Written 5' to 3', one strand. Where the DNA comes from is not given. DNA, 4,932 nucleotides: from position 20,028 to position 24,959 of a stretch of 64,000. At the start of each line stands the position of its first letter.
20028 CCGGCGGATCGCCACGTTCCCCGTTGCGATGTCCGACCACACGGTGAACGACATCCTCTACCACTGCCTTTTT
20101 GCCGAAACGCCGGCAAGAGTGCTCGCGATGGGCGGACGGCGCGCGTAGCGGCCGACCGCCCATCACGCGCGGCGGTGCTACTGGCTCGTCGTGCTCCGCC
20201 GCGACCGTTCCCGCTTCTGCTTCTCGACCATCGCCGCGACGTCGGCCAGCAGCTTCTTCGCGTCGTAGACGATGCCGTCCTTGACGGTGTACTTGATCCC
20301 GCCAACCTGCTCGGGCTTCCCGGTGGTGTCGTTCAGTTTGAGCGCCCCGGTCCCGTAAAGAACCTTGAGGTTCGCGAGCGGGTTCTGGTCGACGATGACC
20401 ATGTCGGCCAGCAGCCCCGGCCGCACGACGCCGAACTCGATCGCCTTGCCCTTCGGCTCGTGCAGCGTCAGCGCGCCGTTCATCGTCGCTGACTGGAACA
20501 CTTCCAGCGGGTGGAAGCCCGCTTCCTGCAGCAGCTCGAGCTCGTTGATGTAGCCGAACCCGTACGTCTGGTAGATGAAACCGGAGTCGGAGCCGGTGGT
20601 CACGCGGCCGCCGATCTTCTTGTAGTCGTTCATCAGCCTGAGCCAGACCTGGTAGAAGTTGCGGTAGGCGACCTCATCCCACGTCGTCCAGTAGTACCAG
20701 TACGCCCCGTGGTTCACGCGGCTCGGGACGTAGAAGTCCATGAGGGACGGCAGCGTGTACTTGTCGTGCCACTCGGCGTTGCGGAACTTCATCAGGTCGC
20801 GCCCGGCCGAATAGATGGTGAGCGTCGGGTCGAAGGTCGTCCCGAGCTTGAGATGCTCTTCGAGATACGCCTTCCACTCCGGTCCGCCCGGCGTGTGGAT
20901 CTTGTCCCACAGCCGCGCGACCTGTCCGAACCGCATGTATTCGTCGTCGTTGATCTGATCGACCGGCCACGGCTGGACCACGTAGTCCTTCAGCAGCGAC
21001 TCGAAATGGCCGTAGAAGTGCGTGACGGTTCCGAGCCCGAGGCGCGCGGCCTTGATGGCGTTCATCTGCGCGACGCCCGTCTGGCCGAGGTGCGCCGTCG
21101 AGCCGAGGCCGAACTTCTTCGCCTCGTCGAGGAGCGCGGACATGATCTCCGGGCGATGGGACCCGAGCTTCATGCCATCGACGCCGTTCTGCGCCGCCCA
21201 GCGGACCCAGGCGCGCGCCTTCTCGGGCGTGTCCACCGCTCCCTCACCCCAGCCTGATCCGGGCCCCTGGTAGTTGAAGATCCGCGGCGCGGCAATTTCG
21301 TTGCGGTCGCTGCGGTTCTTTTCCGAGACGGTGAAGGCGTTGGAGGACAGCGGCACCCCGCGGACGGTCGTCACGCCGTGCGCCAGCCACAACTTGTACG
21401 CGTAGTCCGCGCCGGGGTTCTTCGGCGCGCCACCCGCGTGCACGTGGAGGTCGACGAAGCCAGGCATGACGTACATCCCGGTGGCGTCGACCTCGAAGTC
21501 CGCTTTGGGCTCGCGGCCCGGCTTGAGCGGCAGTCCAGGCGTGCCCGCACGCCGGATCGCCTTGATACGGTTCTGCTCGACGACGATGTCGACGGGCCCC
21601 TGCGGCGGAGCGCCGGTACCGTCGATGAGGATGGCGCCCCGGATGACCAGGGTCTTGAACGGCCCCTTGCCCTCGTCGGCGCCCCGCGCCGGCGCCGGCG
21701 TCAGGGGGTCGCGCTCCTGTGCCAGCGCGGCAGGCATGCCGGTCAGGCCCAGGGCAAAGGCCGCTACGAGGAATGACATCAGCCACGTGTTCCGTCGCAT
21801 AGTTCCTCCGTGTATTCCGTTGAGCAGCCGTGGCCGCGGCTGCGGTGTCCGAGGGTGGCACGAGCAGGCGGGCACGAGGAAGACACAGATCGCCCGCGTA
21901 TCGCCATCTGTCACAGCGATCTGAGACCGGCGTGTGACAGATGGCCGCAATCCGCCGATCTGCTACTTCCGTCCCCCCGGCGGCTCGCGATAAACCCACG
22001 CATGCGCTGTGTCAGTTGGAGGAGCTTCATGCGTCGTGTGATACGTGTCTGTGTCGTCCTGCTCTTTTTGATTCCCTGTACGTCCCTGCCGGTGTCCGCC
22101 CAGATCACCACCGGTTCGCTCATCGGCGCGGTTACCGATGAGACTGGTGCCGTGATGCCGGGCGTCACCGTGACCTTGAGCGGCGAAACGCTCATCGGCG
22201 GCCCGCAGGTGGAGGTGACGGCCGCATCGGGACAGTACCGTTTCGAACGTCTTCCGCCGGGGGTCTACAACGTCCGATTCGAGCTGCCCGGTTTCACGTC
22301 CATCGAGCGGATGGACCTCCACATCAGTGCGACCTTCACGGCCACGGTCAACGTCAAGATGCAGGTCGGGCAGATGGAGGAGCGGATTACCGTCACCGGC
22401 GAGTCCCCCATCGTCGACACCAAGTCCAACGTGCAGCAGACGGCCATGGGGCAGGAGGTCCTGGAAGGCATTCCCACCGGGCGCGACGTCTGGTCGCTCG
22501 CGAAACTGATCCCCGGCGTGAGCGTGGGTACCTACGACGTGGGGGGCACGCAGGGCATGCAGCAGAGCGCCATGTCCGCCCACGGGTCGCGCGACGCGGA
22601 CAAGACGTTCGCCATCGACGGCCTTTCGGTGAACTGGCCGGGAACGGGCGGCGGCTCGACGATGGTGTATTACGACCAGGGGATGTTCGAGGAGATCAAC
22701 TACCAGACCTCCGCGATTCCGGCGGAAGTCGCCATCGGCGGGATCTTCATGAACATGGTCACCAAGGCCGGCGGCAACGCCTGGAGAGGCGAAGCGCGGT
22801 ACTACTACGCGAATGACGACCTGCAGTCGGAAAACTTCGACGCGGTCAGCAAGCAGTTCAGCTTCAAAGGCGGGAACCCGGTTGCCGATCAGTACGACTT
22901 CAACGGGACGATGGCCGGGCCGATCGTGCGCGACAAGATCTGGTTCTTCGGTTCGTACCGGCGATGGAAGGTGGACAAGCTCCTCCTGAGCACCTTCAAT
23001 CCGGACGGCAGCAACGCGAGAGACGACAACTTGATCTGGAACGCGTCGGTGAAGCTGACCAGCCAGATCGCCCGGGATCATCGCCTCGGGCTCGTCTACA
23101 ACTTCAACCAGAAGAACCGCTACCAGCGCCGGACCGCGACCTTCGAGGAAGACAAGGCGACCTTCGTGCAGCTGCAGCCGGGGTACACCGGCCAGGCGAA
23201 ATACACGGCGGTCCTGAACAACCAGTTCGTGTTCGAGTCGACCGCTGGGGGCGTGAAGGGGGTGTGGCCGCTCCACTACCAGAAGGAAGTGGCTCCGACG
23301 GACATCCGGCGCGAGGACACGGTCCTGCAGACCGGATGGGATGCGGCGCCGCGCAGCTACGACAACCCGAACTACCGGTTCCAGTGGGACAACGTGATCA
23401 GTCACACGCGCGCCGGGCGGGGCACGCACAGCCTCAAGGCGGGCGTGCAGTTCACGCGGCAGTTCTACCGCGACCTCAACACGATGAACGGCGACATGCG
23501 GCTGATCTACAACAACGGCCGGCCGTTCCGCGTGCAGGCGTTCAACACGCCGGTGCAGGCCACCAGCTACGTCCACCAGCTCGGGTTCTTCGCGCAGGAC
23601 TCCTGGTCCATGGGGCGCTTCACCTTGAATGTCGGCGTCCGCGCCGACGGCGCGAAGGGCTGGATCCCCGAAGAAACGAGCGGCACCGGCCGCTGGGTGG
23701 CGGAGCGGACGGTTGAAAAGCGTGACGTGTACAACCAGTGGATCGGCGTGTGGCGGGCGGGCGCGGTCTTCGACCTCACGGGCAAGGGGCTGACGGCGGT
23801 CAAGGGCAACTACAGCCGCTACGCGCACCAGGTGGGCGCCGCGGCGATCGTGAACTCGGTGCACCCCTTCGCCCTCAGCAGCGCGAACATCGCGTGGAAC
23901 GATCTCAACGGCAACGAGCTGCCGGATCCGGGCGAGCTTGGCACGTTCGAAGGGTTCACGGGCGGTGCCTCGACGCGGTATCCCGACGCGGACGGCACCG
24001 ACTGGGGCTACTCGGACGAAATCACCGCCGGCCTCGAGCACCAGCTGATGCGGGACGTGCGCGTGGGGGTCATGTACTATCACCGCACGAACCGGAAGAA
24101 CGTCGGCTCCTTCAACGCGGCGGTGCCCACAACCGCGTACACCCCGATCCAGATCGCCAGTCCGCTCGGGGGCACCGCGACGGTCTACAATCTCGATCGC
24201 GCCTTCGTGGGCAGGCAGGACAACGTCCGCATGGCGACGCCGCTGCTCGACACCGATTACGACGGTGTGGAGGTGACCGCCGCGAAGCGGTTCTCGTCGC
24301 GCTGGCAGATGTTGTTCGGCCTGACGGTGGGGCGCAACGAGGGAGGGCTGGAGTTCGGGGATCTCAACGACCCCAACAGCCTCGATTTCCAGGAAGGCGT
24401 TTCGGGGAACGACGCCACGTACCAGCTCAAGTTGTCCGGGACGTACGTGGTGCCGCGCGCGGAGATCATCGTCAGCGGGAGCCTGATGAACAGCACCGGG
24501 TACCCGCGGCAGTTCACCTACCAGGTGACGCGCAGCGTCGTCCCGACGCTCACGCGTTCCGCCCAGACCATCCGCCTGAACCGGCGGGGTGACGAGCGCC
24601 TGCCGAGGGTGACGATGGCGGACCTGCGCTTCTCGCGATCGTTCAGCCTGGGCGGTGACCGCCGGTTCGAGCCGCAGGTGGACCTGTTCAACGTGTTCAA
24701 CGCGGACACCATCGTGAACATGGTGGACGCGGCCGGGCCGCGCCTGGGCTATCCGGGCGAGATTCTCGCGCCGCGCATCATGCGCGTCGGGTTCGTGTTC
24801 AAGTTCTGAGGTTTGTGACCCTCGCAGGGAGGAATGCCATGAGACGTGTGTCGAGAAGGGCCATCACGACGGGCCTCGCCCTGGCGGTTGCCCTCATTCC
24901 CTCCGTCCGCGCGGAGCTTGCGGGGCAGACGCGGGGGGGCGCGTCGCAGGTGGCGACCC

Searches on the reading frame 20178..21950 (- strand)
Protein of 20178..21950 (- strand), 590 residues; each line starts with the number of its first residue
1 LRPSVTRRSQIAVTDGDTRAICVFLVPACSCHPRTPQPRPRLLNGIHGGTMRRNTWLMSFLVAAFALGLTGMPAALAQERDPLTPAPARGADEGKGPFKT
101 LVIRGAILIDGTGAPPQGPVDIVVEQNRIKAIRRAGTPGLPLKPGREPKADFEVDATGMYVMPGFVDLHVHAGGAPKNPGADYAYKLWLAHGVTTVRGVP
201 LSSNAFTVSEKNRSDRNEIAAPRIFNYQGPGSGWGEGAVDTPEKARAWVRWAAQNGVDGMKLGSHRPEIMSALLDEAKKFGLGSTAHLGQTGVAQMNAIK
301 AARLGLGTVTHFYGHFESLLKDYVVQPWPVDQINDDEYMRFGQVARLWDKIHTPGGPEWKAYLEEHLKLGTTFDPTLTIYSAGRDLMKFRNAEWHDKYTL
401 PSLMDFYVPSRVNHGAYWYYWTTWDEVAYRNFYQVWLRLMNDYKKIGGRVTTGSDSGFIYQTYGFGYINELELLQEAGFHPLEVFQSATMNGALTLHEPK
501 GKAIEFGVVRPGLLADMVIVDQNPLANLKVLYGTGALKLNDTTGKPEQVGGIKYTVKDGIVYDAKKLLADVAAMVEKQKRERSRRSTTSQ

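Call 113: search_protein_families(library=pfam, proteins=[window:20178-21950:-])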
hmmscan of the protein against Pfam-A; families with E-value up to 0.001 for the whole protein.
window:20178-21950:- (590 aa): 2 families
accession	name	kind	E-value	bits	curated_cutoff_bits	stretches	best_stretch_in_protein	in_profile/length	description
PF01979.26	Amidohydro_1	-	3.6e-10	40.1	25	1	446-530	241-328/345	Amidohydrolase family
PF07969.17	Amidohydro_3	-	6.1e-07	29.7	29.7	1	153-173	2-23/472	Amidohydrolase family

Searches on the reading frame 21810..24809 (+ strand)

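Call 113: search_protein_families(library=pfam, proteins=[window:21810-24809:+])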
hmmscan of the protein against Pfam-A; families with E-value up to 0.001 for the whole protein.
window:21810-24809:+ (999 aa): 4 families
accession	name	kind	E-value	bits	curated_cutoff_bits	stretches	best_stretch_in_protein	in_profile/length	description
PF25183.1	OMP_b-brl_4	-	1.6e-28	100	30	2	450-883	217-679/838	Outer membrane beta barrel domain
PF13620.12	CarboxypepD_reg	-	1.4e-15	57.9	32.3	1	104-185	2-82/82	Carboxypeptidase regulatory-like domain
PF17210.9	SdrD_B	-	2e-06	28.4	29.7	1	110-161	18-68/112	SdrD B-like domain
PF13715.12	CarbopepD_reg_2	-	2.4e-05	24.7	32.2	1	106-186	3-78/88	CarboxypepD_reg-like domain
